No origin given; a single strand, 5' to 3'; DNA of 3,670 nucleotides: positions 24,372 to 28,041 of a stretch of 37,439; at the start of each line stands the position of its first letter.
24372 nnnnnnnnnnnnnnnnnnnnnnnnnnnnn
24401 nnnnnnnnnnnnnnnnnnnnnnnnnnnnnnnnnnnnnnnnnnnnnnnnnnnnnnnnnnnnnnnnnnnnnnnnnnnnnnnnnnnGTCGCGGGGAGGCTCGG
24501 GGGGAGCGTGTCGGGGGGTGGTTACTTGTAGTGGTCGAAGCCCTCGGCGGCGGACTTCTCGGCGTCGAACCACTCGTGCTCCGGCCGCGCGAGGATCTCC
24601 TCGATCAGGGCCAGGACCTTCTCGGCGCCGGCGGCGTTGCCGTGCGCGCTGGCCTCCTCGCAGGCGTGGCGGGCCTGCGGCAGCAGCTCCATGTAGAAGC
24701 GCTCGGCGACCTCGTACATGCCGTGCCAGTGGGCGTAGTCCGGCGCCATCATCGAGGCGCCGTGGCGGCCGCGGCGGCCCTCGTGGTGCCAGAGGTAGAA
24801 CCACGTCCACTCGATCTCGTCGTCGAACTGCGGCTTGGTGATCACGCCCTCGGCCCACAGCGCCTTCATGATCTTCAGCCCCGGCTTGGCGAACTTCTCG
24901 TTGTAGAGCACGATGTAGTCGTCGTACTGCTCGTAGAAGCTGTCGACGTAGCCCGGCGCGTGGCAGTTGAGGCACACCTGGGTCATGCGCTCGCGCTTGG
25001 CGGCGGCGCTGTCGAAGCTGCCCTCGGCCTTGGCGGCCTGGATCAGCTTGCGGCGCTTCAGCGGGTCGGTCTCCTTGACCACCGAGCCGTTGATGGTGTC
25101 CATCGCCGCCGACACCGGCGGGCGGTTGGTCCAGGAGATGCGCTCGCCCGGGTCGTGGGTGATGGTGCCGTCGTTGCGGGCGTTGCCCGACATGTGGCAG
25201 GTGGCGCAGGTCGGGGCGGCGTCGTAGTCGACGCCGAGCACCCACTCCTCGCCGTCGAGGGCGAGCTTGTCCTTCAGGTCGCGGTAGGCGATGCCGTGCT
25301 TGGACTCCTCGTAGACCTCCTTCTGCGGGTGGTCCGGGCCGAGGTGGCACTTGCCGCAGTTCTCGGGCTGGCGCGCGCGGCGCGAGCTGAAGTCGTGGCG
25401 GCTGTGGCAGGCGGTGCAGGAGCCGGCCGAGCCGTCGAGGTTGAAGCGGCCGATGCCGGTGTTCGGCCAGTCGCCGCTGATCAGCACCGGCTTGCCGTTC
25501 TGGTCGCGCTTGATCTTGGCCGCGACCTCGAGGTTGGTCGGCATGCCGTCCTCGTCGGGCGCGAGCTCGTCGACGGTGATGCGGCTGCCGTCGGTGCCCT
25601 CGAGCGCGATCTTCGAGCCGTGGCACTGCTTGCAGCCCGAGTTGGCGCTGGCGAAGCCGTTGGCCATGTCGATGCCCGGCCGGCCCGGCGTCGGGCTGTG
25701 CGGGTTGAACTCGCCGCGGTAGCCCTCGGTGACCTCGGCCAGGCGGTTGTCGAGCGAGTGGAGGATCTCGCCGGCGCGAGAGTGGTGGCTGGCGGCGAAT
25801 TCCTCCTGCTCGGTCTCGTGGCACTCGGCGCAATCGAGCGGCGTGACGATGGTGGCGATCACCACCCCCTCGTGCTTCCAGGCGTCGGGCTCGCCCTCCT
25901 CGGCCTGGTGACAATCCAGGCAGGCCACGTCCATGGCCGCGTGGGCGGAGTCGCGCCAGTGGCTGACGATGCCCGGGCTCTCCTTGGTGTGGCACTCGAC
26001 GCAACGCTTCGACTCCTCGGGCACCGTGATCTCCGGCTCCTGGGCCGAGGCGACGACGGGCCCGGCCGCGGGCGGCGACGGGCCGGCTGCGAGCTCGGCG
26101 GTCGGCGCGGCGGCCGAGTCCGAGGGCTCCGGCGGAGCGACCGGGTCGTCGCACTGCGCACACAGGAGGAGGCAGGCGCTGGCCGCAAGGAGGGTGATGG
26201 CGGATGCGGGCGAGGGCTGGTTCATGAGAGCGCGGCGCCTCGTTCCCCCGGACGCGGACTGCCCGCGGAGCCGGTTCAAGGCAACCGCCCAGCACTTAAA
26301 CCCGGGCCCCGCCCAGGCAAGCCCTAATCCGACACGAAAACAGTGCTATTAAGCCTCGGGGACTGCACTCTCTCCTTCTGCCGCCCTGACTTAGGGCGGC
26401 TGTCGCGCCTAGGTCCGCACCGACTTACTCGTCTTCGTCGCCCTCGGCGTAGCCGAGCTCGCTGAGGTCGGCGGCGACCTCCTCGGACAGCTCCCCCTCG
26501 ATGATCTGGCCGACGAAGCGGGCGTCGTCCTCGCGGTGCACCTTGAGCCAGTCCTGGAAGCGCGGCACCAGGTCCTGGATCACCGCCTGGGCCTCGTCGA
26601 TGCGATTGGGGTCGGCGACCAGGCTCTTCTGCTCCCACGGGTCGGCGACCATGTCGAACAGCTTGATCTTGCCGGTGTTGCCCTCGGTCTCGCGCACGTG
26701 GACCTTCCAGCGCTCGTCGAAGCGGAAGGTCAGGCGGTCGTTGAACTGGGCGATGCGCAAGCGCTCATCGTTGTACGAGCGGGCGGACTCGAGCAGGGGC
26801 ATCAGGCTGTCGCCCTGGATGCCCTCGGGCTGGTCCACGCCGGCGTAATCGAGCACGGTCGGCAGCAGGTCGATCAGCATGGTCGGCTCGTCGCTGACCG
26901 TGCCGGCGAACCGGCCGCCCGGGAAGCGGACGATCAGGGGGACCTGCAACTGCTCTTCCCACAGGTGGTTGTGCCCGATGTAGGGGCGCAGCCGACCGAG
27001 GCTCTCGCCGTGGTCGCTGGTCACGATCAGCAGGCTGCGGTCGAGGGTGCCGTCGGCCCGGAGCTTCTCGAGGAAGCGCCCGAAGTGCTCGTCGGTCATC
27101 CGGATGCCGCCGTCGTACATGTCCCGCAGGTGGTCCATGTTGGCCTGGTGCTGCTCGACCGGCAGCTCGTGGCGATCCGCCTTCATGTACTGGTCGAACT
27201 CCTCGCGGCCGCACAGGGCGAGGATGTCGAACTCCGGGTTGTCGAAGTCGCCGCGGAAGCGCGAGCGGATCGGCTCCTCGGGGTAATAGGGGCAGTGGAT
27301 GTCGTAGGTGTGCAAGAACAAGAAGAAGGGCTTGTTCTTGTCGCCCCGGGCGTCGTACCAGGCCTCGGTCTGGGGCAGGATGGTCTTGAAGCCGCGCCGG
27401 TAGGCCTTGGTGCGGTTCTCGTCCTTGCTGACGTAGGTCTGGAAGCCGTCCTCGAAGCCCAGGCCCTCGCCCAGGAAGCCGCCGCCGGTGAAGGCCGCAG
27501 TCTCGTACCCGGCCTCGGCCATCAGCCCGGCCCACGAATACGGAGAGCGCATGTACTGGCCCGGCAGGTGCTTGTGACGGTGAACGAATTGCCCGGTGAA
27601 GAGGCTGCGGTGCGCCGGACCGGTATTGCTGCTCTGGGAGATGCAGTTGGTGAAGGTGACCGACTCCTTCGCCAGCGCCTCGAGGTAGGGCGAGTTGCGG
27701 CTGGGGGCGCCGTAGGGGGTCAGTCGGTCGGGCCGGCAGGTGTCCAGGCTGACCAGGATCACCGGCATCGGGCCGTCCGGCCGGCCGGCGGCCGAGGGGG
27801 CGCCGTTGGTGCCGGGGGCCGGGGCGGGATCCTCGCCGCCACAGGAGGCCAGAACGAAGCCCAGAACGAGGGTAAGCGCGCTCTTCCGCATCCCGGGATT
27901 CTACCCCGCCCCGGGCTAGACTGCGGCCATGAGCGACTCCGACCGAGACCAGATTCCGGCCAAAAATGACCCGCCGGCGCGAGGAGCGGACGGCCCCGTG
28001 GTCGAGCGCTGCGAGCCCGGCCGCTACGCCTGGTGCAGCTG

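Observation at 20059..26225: HAO-family octahaem cytochrome encoded as the first gene of a napD-A-B-G-H nitrate reductase operon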

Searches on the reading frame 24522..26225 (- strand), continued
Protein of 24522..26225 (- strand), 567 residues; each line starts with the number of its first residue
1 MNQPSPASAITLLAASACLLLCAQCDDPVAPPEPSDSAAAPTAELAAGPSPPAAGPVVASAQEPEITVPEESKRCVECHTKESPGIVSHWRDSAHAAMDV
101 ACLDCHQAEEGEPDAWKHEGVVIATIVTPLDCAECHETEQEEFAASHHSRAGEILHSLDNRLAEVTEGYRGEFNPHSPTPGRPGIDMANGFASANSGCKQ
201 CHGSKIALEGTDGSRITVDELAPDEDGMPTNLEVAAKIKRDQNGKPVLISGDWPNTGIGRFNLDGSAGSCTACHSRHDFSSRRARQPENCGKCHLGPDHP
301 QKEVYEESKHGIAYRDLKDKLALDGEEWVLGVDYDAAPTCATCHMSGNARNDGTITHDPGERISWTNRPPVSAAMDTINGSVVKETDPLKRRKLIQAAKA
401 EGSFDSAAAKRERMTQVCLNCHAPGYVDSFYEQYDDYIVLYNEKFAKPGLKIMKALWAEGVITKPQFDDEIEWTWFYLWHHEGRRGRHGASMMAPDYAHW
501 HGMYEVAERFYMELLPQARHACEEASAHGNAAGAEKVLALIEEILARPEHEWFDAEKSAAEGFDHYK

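Call 60: list_cluster_members(proteins=[P0128, P0132, P0133, P0137, P0139, P0146, P0152, P0160, P0172, P0203])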
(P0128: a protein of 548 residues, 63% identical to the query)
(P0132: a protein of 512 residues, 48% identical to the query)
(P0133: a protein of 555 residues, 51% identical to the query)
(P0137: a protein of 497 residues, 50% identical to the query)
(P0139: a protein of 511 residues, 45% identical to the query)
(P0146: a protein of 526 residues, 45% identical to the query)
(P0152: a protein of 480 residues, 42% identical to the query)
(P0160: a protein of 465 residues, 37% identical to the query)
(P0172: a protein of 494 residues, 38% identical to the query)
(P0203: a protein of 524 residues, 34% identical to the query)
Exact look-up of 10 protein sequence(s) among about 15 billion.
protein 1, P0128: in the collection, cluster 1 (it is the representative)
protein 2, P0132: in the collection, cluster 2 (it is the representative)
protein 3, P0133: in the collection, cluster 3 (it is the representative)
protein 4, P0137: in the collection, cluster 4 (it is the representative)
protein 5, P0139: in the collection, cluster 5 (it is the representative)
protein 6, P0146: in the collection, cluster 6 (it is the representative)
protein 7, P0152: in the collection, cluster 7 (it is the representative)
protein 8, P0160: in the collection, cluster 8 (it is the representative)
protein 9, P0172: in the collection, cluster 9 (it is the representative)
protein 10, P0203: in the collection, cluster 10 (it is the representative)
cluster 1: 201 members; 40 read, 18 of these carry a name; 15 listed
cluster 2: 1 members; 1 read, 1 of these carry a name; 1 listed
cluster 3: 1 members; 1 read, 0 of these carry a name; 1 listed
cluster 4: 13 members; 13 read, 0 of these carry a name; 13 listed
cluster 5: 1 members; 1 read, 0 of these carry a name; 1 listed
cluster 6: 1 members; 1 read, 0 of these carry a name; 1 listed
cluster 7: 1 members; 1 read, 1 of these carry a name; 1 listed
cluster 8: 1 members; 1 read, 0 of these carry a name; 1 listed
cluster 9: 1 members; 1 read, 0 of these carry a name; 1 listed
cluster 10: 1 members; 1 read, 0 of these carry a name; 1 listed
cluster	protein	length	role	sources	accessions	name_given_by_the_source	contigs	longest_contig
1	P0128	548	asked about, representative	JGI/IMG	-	hydroxylamine dehydrogenase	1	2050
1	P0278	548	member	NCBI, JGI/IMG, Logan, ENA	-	hydroxylamine dehydrogenase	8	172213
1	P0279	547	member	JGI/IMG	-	hydroxylamine dehydrogenase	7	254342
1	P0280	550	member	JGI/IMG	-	hypothetical protein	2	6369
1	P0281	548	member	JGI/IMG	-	hypothetical protein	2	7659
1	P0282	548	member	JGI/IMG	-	hydroxylamine dehydrogenase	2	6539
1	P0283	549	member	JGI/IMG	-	hydroxylamine dehydrogenase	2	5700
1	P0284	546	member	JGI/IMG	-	mono/diheme cytochrome c family protein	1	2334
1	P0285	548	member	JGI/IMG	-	hypothetical protein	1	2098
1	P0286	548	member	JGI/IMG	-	hypothetical protein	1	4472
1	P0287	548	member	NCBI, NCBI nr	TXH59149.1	MAG: hydroxylamine oxidoreductase [Burkholderiaceae bacterium]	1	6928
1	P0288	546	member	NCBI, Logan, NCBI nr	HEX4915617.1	MAG TPA: multiheme c-type cytochrome [Vicinamibacterales bacterium] | multiheme c-type cytochrome [Vicinamibacterales bacterium]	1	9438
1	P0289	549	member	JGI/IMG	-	hypothetical protein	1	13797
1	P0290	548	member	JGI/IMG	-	hydroxylamine dehydrogenase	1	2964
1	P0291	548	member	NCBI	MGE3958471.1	MAG: multiheme c-type cytochrome [Vicinamibacterales bacterium]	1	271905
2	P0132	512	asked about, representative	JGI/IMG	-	hydroxylamine dehydrogenase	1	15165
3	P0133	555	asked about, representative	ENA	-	-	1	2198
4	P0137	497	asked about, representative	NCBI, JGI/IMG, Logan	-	-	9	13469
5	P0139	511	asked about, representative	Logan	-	-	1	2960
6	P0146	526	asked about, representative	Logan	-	-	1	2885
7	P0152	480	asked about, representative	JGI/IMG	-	hypothetical protein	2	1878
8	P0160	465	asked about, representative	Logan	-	-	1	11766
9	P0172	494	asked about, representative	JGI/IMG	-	-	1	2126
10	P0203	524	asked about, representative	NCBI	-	-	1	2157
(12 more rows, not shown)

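Call 69: list_cluster_members(proteins=[P0154, P0157, P0161, P0178, P0190, P0195, P0201, P0209, P0219, P0227])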
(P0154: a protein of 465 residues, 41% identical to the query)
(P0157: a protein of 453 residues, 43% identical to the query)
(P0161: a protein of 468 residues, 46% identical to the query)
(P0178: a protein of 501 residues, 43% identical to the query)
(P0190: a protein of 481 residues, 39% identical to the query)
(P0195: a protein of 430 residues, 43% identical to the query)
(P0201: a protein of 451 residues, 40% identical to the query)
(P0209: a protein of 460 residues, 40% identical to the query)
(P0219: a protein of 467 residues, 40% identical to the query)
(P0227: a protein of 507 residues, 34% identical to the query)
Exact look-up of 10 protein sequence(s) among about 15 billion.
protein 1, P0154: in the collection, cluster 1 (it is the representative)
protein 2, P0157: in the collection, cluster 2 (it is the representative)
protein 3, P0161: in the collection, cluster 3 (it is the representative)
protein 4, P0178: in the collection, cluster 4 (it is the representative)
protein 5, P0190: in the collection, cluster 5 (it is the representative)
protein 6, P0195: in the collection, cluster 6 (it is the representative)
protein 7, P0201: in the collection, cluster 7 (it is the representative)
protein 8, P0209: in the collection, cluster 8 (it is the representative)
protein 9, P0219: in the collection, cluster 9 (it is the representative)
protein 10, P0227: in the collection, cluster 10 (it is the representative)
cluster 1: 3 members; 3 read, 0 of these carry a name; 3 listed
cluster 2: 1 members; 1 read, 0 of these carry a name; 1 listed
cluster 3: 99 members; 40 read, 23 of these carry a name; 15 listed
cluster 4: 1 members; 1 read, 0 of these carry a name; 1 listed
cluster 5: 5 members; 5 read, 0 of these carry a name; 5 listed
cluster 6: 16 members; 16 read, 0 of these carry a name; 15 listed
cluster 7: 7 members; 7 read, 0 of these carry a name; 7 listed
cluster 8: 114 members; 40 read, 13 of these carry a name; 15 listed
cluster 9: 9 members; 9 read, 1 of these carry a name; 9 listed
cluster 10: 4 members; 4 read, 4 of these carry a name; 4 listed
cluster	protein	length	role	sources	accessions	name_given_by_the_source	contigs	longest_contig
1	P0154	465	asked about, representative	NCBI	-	-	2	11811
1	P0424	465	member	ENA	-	-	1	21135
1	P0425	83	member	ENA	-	-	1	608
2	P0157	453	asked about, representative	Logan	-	-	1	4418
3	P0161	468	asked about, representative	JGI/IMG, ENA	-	hypothetical protein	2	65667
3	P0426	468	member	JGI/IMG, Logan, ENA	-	hydroxylamine dehydrogenase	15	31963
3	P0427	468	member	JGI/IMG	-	hydroxylamine dehydrogenase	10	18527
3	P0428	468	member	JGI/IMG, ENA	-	hydroxylamine dehydrogenase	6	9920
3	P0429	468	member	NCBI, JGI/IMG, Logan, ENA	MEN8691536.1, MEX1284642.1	MAG: multiheme c-type cytochrome [Desulfobacterales bacterium] | hypothetical protein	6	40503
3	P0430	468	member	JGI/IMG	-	hypothetical protein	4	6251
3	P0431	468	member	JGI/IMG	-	hydroxylamine dehydrogenase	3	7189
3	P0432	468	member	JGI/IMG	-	hypothetical protein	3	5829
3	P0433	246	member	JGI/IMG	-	hypothetical protein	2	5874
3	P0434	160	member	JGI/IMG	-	hypothetical protein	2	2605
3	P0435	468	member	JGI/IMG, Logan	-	hydroxylamine dehydrogenase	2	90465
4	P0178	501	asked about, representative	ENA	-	-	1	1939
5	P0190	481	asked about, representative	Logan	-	-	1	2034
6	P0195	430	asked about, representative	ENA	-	-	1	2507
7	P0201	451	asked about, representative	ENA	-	-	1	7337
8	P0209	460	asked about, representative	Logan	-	-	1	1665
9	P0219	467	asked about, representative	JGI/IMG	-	hydroxylamine dehydrogenase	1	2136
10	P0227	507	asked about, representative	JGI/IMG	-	hydroxylamine dehydrogenase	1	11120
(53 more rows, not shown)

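Call 81: fold_search(model_id=the predicted structure, library=pdb)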
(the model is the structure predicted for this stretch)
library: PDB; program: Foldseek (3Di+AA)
matches with E <= 10: 56; with E <= 0.001: 4
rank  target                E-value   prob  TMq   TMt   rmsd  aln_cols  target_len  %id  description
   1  4qo5                  3.4e-09  1.00  0.24  0.26  22.8       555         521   24  Hypothetical multiheme protein (released 2015-12-23)
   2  6h5l_A                7.6e-06  1.00  0.23  0.26  18.9       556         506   18  Kuenenia stuttgartiensis reducing HAO-like protein complex Kustc0457/Kustc0458 (released 2019-04-10)
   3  1fgj_A                5.6e-04  1.00  0.24  0.26  17.7       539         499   15  X-RAY STRUCTURE OF HYDROXYLAMINE OXIDOREDUCTASE (released 1998-03-04)
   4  4n4n_A                8.6e-04  1.00  0.25  0.27  18.2       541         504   15  Nitrosomonas europea HAO (released 2013-12-11)
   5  4fas_A                1.6e-03  0.97  0.21  0.22  20.3       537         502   15  Complex crystal structure of hydroxylamine oxidoreductase and NE1300 from Nitrosomonas europaea (released 2013-09-04)
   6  2vgx_B                1.8e+00  0.12  0.07  0.24  18.6       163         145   17  Structure of the Yersinia enterocolitica Type III Secretion Translocator Chaperone SycD (released 2007-12-04)
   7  1fs7                  2.2e+00  0.06  0.09  0.10  18.2       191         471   13  CYTOCHROME C NITRITE REDUCTASE FROM WOLINELLA SUCCINOGENES (released 2001-01-17)
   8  2vgx_A                2.6e+00  0.11  0.07  0.25  16.2       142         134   20  Structure of the Yersinia enterocolitica Type III Secretion Translocator Chaperone SycD (released 2007-12-04)
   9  4uj6                  3.0e+00  0.12  0.11  0.09  14.7       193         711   12  Structure of surface layer protein SbsC, domains 1-6 (released 2016-04-27)
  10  9b2a_A                3.1e+00  0.06  0.09  0.07  26.3       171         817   10  Cryo-EM structure of the mouse TRPM3 alpha 2 channel in complex with the neurosteroid pregnenolone sulfate and the syn (released 2025-01-22)
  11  2huj                  3.7e+00  0.05  0.06  0.23  17.6       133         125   13  Crystal structure of a protein of uknown function (NP_471338.1) from Listeria innocua at 1.74 A resolution (released 2006-08-08)
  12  2j7a_D                4.5e+00  0.06  0.10  0.11  10.8       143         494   11  Crystal structure of cytochrome c nitrite reductase NrfHA complex from Desulfovibrio vulgaris (released 2006-12-06)
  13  2j7a_B                4.5e+00  0.04  0.09  0.10  14.7       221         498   11  Crystal structure of cytochrome c nitrite reductase NrfHA complex from Desulfovibrio vulgaris (released 2006-12-06)
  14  1oah_A                4.7e+00  0.06  0.10  0.12  12.6       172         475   14  Cytochrome c Nitrite Reductase from Desulfovibrio desulfuricans ATCC 27774: The relevance of the two calcium sites in  (released 2003-05-08)
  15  8i7r_C7               5.0e+00  0.01  0.07  0.10  46.1       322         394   14  In situ structure of axonemal doublet microtubules in mouse sperm with 48-nm repeat (released 2023-10-11)
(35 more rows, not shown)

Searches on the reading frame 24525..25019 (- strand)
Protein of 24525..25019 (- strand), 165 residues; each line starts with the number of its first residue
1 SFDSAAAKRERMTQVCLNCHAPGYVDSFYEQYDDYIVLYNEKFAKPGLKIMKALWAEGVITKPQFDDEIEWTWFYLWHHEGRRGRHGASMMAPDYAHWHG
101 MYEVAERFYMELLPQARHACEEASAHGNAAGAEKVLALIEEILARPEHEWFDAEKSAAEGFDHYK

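Call 31: search_solved_structures(query=window:24525-25019:-, max_evalue=10, show_alignments=5)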
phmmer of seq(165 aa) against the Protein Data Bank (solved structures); distinct sequences matched with E-value up to 10: 3.
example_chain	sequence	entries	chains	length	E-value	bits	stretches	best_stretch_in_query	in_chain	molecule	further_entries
4qo5_A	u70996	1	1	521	3e-05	27.1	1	4-106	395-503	Hypothetical multiheme protein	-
2wag_A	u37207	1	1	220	0.1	15.6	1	53-103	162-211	LYSOZYME, PUTATIVE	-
6h5l_A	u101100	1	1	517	0.26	14.3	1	6-60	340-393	Similar to hydroxylamine oxidoreductase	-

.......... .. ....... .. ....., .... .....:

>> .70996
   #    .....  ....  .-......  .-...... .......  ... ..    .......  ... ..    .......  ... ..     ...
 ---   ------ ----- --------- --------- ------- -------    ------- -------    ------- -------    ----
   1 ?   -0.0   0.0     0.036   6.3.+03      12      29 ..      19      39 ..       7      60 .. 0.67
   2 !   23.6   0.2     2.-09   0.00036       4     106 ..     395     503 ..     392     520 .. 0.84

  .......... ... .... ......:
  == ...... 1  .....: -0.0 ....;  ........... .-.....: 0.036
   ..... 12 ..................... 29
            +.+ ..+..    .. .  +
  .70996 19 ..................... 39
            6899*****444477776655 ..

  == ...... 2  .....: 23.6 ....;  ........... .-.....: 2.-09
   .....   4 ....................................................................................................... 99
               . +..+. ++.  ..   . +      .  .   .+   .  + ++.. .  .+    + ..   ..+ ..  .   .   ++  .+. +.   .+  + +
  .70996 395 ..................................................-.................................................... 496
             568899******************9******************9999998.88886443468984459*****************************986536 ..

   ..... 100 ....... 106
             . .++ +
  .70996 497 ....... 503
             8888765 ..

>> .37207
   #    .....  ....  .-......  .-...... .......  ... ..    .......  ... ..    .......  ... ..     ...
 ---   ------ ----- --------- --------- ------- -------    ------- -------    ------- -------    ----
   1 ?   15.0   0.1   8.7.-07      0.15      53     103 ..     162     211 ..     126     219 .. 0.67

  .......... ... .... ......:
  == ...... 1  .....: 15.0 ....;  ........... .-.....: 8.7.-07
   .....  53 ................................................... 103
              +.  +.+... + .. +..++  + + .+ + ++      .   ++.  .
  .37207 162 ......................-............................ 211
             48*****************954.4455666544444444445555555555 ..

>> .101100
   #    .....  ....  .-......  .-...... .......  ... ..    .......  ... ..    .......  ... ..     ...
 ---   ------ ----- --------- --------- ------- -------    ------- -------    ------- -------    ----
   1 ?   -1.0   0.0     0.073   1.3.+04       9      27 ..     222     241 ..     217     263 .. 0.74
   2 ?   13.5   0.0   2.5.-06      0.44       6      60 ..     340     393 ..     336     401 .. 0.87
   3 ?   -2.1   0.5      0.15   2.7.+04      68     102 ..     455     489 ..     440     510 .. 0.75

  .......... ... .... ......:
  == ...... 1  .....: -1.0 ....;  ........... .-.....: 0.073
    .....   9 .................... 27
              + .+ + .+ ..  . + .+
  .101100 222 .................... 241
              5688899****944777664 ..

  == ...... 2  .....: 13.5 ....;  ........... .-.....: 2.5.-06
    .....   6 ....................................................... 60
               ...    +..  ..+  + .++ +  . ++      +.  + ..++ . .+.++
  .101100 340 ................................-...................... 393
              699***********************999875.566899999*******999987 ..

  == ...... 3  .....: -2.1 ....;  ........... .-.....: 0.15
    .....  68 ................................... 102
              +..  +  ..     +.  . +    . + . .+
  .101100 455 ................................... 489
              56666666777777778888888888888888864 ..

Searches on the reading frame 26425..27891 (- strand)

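Call 10: search_protein_families(library=pfam, proteins=[window:26425-27891:-], max_evalue=0.001)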
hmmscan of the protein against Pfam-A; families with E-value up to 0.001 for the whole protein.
window:26425-27891:- (488 aa): 4 families
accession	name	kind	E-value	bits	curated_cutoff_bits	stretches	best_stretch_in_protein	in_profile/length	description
PF00884.28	Sulfatase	-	1.1e-43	150.1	25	1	44-352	3-301/301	Sulfatase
PF16347.10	SGSH_C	-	2.9e-14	54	29.3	1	309-430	10-137/154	N-sulphoglucosamine sulphohydrolase, C-terminal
PF01663.27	Phosphodiest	-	4.3e-09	36.9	23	1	44-106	1-60/342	Type I phosphodiesterase / nucleotide pyrophosphatase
PF02995.22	DUF229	-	9.5e-06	25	25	1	262-305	309-352/496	Protein of unknown function (DUF229)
